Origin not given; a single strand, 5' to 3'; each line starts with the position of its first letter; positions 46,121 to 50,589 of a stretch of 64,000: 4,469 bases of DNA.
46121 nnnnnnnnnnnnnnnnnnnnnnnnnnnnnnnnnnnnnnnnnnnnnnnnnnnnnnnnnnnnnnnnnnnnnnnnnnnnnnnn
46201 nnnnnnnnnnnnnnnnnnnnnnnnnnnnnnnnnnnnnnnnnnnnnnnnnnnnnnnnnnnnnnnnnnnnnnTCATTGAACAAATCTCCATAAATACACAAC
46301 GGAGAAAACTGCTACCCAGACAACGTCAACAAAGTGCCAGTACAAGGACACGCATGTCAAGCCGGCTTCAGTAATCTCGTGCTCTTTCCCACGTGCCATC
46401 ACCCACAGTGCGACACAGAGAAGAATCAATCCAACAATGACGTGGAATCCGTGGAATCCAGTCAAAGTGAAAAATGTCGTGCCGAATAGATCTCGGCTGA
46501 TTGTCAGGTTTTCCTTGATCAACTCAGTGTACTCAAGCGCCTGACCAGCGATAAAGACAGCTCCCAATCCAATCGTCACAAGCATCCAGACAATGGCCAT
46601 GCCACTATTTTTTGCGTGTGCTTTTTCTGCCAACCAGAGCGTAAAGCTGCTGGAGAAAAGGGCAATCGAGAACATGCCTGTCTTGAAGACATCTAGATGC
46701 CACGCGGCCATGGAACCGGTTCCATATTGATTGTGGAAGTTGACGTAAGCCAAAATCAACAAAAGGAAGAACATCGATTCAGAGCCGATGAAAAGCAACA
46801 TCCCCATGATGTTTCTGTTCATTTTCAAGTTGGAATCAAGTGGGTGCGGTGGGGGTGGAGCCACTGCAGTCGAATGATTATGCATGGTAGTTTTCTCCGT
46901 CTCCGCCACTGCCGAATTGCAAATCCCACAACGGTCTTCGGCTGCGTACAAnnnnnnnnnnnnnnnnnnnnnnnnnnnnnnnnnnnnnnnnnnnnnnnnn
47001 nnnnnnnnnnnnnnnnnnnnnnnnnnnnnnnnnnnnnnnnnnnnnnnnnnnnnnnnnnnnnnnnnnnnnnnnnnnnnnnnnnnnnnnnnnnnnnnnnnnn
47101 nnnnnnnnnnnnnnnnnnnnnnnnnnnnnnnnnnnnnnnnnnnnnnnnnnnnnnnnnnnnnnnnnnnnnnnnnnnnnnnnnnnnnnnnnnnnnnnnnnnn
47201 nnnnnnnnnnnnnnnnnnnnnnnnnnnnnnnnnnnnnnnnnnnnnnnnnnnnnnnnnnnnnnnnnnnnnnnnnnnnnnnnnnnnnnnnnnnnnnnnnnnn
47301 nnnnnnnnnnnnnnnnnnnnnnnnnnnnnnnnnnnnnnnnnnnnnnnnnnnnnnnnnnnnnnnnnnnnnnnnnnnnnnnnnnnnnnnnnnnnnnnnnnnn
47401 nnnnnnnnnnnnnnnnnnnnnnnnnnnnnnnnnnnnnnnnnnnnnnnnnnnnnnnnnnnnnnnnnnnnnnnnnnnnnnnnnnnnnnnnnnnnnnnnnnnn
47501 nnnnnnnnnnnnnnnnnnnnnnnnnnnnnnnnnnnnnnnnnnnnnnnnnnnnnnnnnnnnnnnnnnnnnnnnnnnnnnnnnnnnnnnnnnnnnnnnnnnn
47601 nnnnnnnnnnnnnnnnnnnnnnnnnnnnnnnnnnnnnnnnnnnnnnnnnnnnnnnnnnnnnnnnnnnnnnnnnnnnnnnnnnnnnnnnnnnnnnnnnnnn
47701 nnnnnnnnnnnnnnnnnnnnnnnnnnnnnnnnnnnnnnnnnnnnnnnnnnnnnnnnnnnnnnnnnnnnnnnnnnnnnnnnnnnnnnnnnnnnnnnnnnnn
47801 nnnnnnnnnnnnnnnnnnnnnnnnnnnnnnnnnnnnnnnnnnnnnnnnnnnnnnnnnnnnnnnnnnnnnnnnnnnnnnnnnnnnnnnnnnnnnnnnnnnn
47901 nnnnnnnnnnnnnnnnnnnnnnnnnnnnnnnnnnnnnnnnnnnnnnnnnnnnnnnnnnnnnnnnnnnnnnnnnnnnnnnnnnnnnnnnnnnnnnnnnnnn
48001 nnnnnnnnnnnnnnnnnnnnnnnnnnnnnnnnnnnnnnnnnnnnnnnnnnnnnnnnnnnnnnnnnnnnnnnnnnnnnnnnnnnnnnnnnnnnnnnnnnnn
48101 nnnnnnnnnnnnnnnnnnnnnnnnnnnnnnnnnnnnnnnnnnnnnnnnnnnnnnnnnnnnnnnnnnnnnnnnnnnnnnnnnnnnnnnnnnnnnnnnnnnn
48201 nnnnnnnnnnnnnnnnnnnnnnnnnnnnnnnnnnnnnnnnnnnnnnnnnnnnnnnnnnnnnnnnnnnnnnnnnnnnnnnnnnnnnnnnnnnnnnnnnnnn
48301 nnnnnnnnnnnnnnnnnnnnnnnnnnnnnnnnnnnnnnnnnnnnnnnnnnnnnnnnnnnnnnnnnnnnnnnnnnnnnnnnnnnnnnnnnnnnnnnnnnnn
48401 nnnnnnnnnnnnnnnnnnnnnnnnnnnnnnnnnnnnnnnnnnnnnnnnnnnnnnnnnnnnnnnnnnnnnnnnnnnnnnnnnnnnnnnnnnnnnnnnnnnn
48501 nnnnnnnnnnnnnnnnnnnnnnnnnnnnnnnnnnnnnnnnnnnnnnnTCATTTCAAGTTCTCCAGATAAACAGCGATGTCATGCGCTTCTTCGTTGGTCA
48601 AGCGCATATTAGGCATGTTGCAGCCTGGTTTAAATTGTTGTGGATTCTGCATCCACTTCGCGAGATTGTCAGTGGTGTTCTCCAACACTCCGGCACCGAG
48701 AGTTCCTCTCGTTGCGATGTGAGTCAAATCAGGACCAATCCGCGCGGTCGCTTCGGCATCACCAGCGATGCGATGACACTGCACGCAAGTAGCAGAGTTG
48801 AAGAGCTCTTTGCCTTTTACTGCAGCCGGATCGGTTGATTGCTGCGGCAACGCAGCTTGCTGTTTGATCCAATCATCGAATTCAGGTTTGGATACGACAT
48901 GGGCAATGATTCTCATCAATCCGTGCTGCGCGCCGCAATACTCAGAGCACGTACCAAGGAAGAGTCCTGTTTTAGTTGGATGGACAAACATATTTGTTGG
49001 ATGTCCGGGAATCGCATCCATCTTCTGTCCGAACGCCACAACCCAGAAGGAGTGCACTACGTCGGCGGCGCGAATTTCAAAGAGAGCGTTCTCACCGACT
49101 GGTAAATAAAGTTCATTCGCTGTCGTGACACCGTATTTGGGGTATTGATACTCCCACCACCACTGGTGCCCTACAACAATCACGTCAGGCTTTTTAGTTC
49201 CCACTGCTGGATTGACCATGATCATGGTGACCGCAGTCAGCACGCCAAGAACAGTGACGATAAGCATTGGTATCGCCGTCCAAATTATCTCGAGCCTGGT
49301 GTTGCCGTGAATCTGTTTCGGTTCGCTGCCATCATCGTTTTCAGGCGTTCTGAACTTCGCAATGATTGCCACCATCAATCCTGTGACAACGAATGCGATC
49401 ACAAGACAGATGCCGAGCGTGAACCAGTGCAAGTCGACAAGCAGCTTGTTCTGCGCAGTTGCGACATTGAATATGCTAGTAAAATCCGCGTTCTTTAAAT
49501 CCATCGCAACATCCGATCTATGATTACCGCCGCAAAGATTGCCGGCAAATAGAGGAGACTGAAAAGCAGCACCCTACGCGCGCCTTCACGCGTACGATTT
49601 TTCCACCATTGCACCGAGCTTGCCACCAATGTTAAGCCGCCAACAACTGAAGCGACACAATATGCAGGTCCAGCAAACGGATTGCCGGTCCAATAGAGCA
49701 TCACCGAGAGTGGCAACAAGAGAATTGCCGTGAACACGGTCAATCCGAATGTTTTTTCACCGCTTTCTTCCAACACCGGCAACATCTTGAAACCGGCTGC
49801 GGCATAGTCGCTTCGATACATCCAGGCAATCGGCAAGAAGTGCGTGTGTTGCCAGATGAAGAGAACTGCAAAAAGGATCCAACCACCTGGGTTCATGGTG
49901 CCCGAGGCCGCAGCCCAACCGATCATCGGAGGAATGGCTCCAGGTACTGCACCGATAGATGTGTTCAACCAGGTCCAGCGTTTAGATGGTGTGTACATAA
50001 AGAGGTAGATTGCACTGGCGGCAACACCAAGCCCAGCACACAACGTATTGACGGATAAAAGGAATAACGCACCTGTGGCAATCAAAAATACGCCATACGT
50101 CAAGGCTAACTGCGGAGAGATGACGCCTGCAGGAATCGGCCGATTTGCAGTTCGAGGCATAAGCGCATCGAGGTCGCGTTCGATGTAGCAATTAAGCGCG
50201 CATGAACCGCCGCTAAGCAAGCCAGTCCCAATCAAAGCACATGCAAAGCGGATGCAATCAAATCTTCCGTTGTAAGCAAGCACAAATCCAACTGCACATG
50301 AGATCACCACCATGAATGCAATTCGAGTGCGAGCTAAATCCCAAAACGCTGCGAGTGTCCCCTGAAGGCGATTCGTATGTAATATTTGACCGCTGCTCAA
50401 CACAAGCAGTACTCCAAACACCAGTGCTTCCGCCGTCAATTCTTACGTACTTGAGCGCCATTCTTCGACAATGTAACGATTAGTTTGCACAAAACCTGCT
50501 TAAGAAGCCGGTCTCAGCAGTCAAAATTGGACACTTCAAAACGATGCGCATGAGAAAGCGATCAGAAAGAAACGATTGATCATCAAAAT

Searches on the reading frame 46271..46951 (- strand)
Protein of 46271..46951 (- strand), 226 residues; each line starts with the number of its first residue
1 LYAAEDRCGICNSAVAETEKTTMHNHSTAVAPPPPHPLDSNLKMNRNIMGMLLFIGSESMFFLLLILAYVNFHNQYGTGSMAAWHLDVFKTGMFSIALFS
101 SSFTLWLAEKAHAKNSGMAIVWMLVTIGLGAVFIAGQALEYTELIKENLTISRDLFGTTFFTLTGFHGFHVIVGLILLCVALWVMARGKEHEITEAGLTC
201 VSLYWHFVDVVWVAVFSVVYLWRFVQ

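Call 50: search_protein_families(library=pfam, proteins=[window:46271-46951:-], max_evalue=0.00001)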
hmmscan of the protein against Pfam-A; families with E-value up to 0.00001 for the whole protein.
window:46271-46951:- (226 aa): 1 family
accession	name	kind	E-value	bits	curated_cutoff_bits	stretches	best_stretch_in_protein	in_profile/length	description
PF00510.24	COX3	-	1.1e-23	84.9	23.8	1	49-222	78-256/258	Cytochrome c oxidase subunit III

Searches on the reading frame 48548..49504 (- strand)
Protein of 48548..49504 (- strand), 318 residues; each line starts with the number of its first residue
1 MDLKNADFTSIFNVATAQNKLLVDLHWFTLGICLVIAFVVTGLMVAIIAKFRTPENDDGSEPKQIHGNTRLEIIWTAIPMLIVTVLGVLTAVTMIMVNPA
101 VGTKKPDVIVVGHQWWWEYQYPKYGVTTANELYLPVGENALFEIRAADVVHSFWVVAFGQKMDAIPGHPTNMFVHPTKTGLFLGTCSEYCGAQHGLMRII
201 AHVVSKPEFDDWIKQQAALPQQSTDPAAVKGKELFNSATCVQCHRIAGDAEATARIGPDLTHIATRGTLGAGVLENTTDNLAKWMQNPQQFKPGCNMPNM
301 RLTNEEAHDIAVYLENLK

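Call 50: search_protein_families(library=pfam, proteins=[window:48548-49504:-], max_evalue=0.00001)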
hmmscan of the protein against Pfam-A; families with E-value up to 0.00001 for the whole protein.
window:48548-49504:- (318 aa): 3 families
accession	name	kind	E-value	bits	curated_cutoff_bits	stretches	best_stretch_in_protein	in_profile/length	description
PF00116.26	COX2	-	7.4e-20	71.5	22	1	128-203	44-119/120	Cytochrome C oxidase subunit II, periplasmic domain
PF00034.26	Cytochrom_C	-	1.1e-11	46.4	21.3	1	229-318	2-90/90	Cytochrome c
PF02790.20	COX2_TM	-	1.8e-11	44.5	22.8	1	15-88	12-83/88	Cytochrome C oxidase subunit II, transmembrane domain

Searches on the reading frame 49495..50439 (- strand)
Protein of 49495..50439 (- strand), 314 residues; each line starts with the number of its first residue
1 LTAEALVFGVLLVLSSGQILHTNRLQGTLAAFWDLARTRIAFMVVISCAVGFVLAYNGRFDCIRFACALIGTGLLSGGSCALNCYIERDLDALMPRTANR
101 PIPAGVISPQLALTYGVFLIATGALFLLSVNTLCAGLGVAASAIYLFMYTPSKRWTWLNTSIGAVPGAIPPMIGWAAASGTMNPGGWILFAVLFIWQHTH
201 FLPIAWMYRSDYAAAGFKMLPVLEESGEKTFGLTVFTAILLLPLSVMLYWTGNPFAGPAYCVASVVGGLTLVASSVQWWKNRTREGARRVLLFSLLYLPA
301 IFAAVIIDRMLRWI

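Call 50: search_protein_families(library=pfam, proteins=[window:49495-50439:-], max_evalue=0.00001)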
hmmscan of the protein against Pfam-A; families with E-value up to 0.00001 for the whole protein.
window:49495-50439:- (314 aa): 1 family
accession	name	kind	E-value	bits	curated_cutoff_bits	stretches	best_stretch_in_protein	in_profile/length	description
PF01040.23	UbiA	-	3.7e-57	193.9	34.2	1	44-293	1-247/250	UbiA prenyltransferase family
